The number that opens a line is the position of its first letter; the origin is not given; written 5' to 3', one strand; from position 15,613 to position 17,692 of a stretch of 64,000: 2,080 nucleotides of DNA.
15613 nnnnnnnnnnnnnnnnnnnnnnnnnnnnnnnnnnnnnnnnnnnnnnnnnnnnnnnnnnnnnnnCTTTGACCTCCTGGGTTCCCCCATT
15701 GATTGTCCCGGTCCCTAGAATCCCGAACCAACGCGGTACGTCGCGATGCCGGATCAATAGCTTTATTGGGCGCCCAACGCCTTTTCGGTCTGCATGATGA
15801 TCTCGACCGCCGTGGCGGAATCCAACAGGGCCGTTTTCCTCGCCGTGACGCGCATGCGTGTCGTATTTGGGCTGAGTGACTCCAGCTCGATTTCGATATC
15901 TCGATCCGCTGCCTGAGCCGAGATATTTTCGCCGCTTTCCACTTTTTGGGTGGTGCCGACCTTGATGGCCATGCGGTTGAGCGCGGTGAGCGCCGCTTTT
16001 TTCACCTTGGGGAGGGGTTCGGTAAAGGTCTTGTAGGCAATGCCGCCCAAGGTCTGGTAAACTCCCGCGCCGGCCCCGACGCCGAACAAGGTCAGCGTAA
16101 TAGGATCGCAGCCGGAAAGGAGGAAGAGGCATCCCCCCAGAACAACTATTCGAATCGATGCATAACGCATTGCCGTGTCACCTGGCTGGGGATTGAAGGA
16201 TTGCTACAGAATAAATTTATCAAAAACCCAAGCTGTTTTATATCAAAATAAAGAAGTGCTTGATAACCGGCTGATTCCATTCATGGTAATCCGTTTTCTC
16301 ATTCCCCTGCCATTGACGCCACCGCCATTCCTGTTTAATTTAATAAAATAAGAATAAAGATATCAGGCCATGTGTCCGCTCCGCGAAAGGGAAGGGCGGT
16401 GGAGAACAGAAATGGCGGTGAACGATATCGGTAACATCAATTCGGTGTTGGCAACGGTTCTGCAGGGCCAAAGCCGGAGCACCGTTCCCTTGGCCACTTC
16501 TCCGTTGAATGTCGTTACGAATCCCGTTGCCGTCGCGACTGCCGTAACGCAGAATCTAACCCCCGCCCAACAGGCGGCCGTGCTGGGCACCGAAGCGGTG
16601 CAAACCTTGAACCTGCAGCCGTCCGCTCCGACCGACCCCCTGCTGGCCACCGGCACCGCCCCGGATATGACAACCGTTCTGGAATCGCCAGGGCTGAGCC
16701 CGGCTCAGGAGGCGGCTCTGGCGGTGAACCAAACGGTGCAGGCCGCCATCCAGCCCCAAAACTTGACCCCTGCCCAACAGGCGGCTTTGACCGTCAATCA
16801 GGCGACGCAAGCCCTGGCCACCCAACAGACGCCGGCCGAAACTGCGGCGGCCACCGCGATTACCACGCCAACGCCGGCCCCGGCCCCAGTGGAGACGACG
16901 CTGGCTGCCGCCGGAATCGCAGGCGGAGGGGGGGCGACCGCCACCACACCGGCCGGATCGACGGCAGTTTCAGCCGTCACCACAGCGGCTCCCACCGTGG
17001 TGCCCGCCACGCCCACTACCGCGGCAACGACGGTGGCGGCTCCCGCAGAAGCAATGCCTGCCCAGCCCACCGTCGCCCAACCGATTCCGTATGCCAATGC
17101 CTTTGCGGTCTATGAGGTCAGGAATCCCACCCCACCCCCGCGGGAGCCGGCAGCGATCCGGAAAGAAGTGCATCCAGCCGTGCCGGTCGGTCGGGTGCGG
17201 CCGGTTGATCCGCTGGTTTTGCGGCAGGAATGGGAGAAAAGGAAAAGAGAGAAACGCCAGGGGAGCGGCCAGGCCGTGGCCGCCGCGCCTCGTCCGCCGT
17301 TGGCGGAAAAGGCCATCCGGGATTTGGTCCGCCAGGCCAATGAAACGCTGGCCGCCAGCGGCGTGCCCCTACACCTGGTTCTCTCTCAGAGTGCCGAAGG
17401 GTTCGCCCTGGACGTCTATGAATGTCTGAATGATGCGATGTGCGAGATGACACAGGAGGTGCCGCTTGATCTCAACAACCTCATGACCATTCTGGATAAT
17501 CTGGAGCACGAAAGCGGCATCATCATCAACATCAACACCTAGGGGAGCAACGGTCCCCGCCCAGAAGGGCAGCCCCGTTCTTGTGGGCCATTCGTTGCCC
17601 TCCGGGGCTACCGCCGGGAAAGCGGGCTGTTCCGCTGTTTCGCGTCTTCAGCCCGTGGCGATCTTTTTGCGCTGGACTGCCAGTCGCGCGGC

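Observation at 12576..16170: Uncharacterised two-gene envelope module (DUF3568 lipoprotein plus secreted Thr/Gly-repeat protein) kept in two copies next to a FlaG-like gene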

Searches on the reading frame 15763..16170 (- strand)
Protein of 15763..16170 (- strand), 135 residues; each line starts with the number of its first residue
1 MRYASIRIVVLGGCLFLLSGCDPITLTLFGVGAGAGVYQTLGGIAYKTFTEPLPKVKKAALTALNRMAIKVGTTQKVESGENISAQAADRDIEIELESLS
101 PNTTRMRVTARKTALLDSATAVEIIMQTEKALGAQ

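Call 3: search_protein_families(library=pfam, proteins=[window:15763-16170:-], max_evalue=0.1)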
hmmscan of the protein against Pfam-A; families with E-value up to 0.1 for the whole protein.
window:15763-16170:- (135 aa): 1 family
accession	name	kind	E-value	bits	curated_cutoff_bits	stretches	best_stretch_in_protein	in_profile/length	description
PF12092.13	DUF3568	-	1.1e-08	35.7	23.2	1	8-108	5-103/124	Protein of unknown function (DUF3568)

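Call 4: search_protein_families(library=ncbifam, proteins=[window:15763-16170:-], max_evalue=0.1)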
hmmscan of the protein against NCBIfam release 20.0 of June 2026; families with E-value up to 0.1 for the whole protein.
window:15763-16170:- (135 aa): 0 families

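Call 20: search_solved_structures(query=window:15763-16170:-, max_evalue=10, show_alignments=2)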
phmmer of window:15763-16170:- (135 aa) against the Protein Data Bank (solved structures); distinct sequences matched with E-value up to 10: 0.

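Call 26: find_homologous_proteins(query=window:15763-16170:-, max_evalue=0.001)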
Query window:15763-16170:- (135 aa): 475 proteins with E <= 0.001 among 528 candidates; the best 120 are listed.
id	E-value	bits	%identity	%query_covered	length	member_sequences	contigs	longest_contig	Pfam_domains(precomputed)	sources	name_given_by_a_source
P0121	2.2e-78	278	100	100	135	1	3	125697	PF12092.14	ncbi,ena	-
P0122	3.3e-64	232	85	100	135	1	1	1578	PF12092.14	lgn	-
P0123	6.1e-58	212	78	100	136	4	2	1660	PF12092.14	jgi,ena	-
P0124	3.7e-57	209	79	100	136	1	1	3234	PF12092.14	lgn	-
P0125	4.8e-57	209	78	100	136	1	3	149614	PF12092.14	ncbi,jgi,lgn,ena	jgi:hypothetical protein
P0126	5.8e-57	209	77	100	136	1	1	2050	PF12092.14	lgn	-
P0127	2.0e-55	204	77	99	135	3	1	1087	-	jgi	jgi:hypothetical protein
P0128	4.6e-55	203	75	99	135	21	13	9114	PF12092.14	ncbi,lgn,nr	ncbi:MAG: DUF3568 family protein [Sulfuricella sp.]|nr:DUF3568 family protein [Sulfuricella sp.]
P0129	5.6e-55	202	74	99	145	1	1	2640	PF12092.14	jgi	-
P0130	2.5e-54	200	74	99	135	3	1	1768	PF12092.14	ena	-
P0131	7.8e-54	199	73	100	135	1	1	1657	PF12092.14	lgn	-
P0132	8.7e-54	198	75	95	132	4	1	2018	PF12092.14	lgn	-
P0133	2.3e-53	197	73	100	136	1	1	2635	PF12092.14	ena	-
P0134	2.3e-53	197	76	98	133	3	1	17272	PF12092.14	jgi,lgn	jgi:hypothetical protein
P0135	5.9e-53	196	76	98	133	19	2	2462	PF12092.14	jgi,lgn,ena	-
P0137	2.1e-52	194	73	100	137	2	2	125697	PF12092.14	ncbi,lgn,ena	-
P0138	4.9e-52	193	73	99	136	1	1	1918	PF12092.14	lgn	-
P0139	6.2e-52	192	75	98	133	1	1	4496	PF12092.14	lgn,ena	-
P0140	4.6e-50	186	71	94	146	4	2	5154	PF12092.14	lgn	-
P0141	1.7e-48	181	69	99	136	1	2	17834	PF12092.14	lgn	-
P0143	5.5e-46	173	64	100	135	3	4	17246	PF12092.14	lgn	-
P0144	1.0e-45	172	66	100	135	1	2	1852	PF12092.14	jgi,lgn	-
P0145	1.8e-44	168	71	85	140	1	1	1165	PF12092.14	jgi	jgi:hypothetical protein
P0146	2.4e-44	168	67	91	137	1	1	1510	PF12092.14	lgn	-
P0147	3.2e-44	168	65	99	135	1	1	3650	PF12092.14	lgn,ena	-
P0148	4.4e-44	167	68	87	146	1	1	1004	PF12092.14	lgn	-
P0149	6.5e-44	167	67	90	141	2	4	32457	PF12092.14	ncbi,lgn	-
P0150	8.1e-44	166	69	87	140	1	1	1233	PF12092.14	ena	-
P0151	1.0e-43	166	66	87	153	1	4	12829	PF12092.14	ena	-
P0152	1.0e-43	166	71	87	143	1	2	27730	PF12092.14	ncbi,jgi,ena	-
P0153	1.3e-43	166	67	87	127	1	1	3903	PF12092.14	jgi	jgi:hypothetical protein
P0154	1.3e-43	166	65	96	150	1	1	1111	PF12092.14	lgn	-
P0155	1.4e-43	165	63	99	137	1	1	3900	PF12092.14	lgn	-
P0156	1.5e-43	165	63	99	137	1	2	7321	PF12092.14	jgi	jgi:hypothetical protein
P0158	3.3e-43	164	64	96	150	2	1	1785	PF12092.14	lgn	-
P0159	3.6e-43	164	69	88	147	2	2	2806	PF12092.14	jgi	jgi:hypothetical protein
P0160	3.8e-43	164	67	84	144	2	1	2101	PF12092.14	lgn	-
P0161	4.3e-43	164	66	89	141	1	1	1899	PF12092.14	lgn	-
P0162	4.6e-43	164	64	94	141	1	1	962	PF12092.14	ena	-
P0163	6.6e-43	163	68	84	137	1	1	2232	PF12092.14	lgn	-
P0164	7.6e-43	163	65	93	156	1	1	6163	PF12092.14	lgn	-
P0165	9.4e-43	163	67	88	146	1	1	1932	PF12092.14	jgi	jgi:hypothetical protein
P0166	1.0e-42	163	67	90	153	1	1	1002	PF12092.14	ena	-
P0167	1.3e-42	162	69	87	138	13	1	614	PF12092.14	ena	-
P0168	1.3e-42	162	64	99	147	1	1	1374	PF12092.14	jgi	jgi:hypothetical protein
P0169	1.8e-42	162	66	91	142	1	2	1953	PF12092.14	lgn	-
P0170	2.2e-42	162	68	85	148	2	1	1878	PF12092.14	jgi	jgi:hypothetical protein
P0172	2.9e-42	161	60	95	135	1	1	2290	PF12092.14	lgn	-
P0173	4.2e-42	161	68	84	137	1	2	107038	PF12092.14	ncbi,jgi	-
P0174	6.6e-42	160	69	84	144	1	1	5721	PF12092.14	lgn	-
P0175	6.9e-42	160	66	84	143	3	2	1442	PF12092.14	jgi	jgi:hypothetical protein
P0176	7.5e-42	160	66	89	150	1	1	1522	PF12092.14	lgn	-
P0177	7.8e-42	160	67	87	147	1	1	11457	PF12092.14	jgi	jgi:predicted small secreted protein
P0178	8.3e-42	160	66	84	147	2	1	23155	-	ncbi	ncbi:MAG: DUF3568 family protein [Ignavibacteria bacterium]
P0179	8.7e-42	160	65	90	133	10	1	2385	PF12092.14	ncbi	-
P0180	9.2e-42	160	62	97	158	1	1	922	PF12092.14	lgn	-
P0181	9.6e-42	160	61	96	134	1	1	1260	PF12092.14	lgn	-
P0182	1.3e-41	159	66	84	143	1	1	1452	PF12092.14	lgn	-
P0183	1.6e-41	159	65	84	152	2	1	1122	PF12092.14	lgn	-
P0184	2.8e-41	158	64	90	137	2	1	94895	PF12092.14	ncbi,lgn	-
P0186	3.9e-41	158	62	95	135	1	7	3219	PF12092.14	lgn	-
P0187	4.0e-41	158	69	84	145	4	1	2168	PF12092.14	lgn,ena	-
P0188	4.0e-41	158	59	96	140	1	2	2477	PF12092.14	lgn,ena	-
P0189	5.2e-41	157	61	99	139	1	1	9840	PF12092.14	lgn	-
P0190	5.7e-41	157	63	98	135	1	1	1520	PF12092.14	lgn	-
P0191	6.2e-41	157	63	90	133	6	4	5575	PF12092.14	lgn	-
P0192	6.6e-41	157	66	87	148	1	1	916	PF12092.14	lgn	-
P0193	9.1e-41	156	63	92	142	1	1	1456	PF12092.14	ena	-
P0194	1.3e-40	156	62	90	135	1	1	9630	PF12092.14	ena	-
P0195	1.7e-40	156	62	92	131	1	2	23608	PF12092.14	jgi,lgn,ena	-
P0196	1.9e-40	155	63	91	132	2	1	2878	PF12092.14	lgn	-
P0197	2.3e-40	155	67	85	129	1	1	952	PF12092.14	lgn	-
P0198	2.5e-40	155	64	90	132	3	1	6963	PF12092.14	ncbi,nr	ncbi:MAG TPA: DUF3568 family protein [Burkholderiales bacterium]|nr:DUF3568 family protein [Burkhold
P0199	2.7e-40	155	59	95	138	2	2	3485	PF12092.14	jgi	jgi:hypothetical protein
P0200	4.0e-40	154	65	84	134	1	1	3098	PF12092.14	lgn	-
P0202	5.6e-40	154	60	96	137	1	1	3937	PF12092.14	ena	-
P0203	6.0e-40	154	64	90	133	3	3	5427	PF12092.14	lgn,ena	-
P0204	6.2e-40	154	66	84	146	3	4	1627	PF12092.14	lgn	-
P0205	6.5e-40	154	59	94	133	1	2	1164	PF12092.14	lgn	-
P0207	7.6e-40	153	63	95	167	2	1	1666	PF12092.14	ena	-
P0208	7.7e-40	153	64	93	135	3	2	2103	PF12092.14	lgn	-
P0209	8.8e-40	153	61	96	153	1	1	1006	PF12092.14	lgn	-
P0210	1.0e-39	153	62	96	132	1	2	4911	PF12092.14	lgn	-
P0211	1.1e-39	153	62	96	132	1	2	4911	PF12092.14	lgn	-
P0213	1.1e-39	153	66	84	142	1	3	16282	PF12092.14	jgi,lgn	jgi:hypothetical protein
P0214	1.2e-39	153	62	96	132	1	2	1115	PF12092.14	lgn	-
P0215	1.2e-39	153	61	93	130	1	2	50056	PF12092.14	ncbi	-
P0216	1.3e-39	153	65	84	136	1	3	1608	PF12092.14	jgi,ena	-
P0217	1.4e-39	153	59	98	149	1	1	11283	PF12092.14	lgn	-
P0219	1.6e-39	152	63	83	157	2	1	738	PF12092.14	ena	-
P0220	2.0e-39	152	59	99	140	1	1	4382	PF12092.14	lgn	-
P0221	2.0e-39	152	59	97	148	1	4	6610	PF12092.14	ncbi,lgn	-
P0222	2.0e-39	152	63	85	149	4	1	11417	PF12092.14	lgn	-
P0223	2.3e-39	152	64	85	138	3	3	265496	-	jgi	jgi:hypothetical protein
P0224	2.3e-39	152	63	96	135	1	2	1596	PF12092.14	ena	-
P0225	2.4e-39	152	59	99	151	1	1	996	PF12092.14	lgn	-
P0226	2.5e-39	152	64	90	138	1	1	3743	PF12092.14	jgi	jgi:hypothetical protein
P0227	3.4e-39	151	58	98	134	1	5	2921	PF12092.14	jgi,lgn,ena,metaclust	metaclust:\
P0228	3.4e-39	151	63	87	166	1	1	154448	PF12092.14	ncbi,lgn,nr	ncbi:MAG: DUF3568 family protein [Rhodocyclaceae bacterium]|nr:DUF3568 family protein [Rhodocyclacea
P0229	3.6e-39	151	62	91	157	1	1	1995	PF12092.14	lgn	-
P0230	4.3e-39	151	64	84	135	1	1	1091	PF12092.14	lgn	-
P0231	4.3e-39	151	63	84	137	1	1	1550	PF12092.14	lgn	-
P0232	4.7e-39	151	64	87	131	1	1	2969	PF12092.14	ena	-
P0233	5.5e-39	151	67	83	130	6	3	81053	PF12092.14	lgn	-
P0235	8.3e-39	150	57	95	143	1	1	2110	PF12092.14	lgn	-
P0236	8.6e-39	150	65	85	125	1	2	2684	PF12092.14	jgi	-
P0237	1.0e-38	150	61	98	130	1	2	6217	PF12092.14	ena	-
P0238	1.6e-38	149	67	86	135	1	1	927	PF12092.14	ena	-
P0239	1.6e-38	149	61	94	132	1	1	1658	PF12092.14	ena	-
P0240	1.7e-38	149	62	90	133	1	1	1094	PF12092.14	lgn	-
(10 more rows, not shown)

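Call 36: predict_structure(alignment_id=A2)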
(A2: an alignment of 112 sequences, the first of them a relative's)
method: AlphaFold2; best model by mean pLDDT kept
length: 135 residues; sequences in the alignment: 112
mean_pLDDT: 79.8   pTM: 0.64
mean pLDDT of the five models: 79.8, 78.8, 78.0, 77.9, 77.5
residues with pLDDT >= 90: 74; 70-90: 18; 50-70: 29; < 50: 14
segments of 3 or more residues with pLDDT < 50: 30-37
pLDDT, mean of each block of 10 residues (from residue 1): 58 59 49 48 84 95 95 92 92 94 93 84 94 78
secondary structure, 60 per line:
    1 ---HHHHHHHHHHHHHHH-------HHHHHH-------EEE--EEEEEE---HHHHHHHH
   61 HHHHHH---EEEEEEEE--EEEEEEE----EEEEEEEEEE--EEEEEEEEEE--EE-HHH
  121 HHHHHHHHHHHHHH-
elements in order: H4-18 H26-31 E39-41 E44-49 H53-66 E70-77 E80-86 E91-100 E103-112 H118-134

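Call 43: fold_search(model_id=the predicted structure, library=pdb)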
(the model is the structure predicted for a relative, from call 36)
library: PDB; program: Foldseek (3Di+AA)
matches with E <= 10: 1580; with E <= 0.001: 3
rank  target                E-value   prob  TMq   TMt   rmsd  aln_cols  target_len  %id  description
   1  6pny                  2.9e-06  1.00  0.60  0.69   2.5       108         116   14  X-ray Structure of Flpp3 (released 2020-02-26)
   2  9nlt_B                1.6e-05  1.00  0.57  0.71   3.7       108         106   14  Crystal Structure of Flpp3-minibinder687 Complex (released 2025-10-22)
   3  2mu4_MODEL_1_A        1.3e-04  1.00  0.58  0.68   3.3       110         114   14  Structure of F. tularensis Virulence Determinant (released 2015-06-10)
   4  3c6k_D                1.1e-03  1.00  0.46  0.21   4.2        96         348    8  Crystal structure of human spermine synthase in complex with spermidine and 5-methylthioadenosine (released 2008-02-19)
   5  4xrt_A                1.6e-03  1.00  0.38  0.19  11.9       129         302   11  Crystal structure of the di-domain ARO/CYC StfQ from the steffimycin biosynthetic pathway (released 2015-12-02)
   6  2qr1_A                2.2e-03  1.00  0.43  0.49   5.1       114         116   14  Crystal structure of the adenylate sensor from AMP-activated protein kinase in complex with ADP (released 2007-10-23)
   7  3c6k_A                2.8e-03  1.00  0.43  0.20   4.0        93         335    8  Crystal structure of human spermine synthase in complex with spermidine and 5-methylthioadenosine (released 2008-02-19)
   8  2qrd_A                2.8e-03  1.00  0.44  0.51   5.2       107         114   13  Crystal Structure of the Adenylate Sensor from AMP-activated Protein Kinase in complex with ADP and ATP (released 2007-10-23)
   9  3nqn_B                3.0e-03  1.00  0.41  0.38   5.2       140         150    7  Crystal structure of a Protein with unknown function. (DR_2006) from DEINOCOCCUS RADIODURANS at 1.88 A resolution (released 2010-08-18)
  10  2oox_A                3.2e-03  1.00  0.43  0.45   5.6       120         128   13  Crystal structure of the adenylate sensor from AMP-activated protein kinase complexed with AMP (released 2007-02-06)
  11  2zfd_B                3.4e-03  1.00  0.44  0.49   4.3        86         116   16  The crystal structure of plant specific calcium binding protein AtCBL2 in complex with the regulatory domain of AtCIPK (released 2008-02-19)
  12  4yom_A                3.6e-03  1.00  0.48  0.59   4.6       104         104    9  Structure of SAD kinase (released 2015-12-16)
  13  2qr1_C                4.0e-03  1.00  0.45  0.53   5.0       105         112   13  Crystal structure of the adenylate sensor from AMP-activated protein kinase in complex with ADP (released 2007-10-23)
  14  2nn5                  4.3e-03  1.00  0.42  0.34   9.6       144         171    9  Structure of Conserved Protein of Unknown Function EF2215 from Enterococcus faecalis (released 2006-11-21)
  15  3te5_A                4.8e-03  1.00  0.44  0.43   4.9        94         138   13  structure of the regulatory fragment of sacchromyces cerevisiae ampk in complex with NADH (released 2011-11-09)
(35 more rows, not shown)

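Call 69: find_encoding_contigs(protein=P0228, flank=4000, max_places=2)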
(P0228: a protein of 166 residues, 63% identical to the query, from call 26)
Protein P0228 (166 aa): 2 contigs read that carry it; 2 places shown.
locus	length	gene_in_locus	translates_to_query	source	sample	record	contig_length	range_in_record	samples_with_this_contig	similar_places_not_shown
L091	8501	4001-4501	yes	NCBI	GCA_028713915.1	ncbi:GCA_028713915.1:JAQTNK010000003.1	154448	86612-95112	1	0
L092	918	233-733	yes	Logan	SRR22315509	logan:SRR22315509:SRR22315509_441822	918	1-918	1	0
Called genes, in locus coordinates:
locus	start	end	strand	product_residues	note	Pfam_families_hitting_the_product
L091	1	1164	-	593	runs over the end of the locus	PF13522:GATase_6, PF13537:GATase_7, PF00733:Asn_synthase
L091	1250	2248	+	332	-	-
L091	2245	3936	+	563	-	PF01368:DHH, PF02272:DHHA1, PF17768:RecJ_OB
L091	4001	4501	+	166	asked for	PF12092:DUF3568 (weak)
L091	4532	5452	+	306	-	-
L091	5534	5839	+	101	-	-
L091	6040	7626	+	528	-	PF00009:GTP_EFTU, PF01926:MMR_HSR1 (faint), PF22042:EF-G_D2, PF03144:GTP_EFTU_D2 (weak), PF16658:RF3_C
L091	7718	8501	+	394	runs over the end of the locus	PF08495:FIST, PF10442:FIST_C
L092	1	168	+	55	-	?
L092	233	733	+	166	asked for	PF12092:DUF3568 (weak)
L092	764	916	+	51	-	?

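Call 70: find_encoding_contigs(protein=P0223, flank=4000, max_places=2)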
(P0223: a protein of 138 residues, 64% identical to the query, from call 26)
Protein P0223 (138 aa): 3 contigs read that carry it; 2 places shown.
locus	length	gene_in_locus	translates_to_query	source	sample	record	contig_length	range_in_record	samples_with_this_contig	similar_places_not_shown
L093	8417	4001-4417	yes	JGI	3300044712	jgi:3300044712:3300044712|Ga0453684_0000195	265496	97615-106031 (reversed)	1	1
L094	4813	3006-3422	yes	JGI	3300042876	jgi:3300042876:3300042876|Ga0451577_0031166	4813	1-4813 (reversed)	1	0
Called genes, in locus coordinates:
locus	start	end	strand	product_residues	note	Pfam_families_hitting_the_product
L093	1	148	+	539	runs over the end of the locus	PF02203:TarH (weak), PF12729:4HB_MCP_1, PF00672:HAMP, PF00015:MCPsignal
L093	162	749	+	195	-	PF01584:CheW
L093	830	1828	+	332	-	-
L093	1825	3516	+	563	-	PF01368:DHH, PF02272:DHHA1, PF17768:RecJ_OB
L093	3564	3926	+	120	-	-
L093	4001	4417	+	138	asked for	-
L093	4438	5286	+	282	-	-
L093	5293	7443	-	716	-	PF08447:PAS_3, PF00989:PAS, PF08448:PAS_4, PF13188:PAS_8 (weak), PF13426:PAS_9, PF00990:GGDEF, PF00563:EAL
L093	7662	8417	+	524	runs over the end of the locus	PF00009:GTP_EFTU, PF01926:MMR_HSR1 (faint), PF22042:EF-G_D2, PF03144:GTP_EFTU_D2 (weak), PF16658:RF3_C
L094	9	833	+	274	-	-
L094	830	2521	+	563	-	PF01368:DHH, PF02272:DHHA1, PF17768:RecJ_OB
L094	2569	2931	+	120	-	-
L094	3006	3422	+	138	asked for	-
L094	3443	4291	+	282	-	-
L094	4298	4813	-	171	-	?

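Call 71: find_encoding_contigs(protein=P0178, flank=4000, max_places=2)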
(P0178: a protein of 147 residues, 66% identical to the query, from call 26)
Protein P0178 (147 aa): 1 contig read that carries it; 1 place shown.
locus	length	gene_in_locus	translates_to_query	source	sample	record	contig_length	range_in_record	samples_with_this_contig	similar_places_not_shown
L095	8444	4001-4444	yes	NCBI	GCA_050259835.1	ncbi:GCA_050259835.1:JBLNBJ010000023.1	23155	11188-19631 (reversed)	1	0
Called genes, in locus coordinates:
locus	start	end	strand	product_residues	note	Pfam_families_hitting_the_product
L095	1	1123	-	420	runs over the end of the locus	PF12704:MacB_PCD, PF02687:FtsX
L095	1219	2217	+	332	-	-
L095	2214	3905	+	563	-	PF01368:DHH, PF02272:DHHA1, PF17768:RecJ_OB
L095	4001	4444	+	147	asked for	-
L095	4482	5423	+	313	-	-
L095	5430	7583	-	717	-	PF08447:PAS_3, PF00989:PAS, PF08448:PAS_4, PF13188:PAS_8 (weak), PF13426:PAS_9, PF00990:GGDEF, PF00563:EAL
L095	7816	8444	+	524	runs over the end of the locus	PF00009:GTP_EFTU, PF01926:MMR_HSR1 (faint), PF22042:EF-G_D2, PF03144:GTP_EFTU_D2 (weak), PF16658:RF3_C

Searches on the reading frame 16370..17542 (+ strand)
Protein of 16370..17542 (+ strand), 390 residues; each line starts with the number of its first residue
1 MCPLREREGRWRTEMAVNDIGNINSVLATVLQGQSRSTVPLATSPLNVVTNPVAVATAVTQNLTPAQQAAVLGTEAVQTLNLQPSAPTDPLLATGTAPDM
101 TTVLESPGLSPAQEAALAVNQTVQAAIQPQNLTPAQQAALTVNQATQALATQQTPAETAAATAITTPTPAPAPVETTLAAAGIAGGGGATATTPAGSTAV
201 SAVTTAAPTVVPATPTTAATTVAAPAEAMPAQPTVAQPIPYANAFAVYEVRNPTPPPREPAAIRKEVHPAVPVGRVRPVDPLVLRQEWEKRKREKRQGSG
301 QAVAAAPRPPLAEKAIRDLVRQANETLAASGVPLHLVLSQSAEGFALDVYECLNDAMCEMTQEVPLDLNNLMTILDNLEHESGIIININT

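Call 3: search_protein_families(library=pfam, proteins=[window:16370-17542:+], max_evalue=0.1)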
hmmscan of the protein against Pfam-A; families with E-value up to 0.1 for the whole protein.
window:16370-17542:+ (390 aa): 0 families

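Call 4: search_protein_families(library=ncbifam, proteins=[window:16370-17542:+], max_evalue=0.1)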
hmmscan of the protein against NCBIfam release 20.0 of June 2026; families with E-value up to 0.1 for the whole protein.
window:16370-17542:+ (390 aa): 0 families

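Call 21: search_protein_families(library=pfam, proteins=[window:16412-17542:+], max_evalue=10)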
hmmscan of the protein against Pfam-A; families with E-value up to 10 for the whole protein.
window:16412-17542:+ (376 aa): 0 families
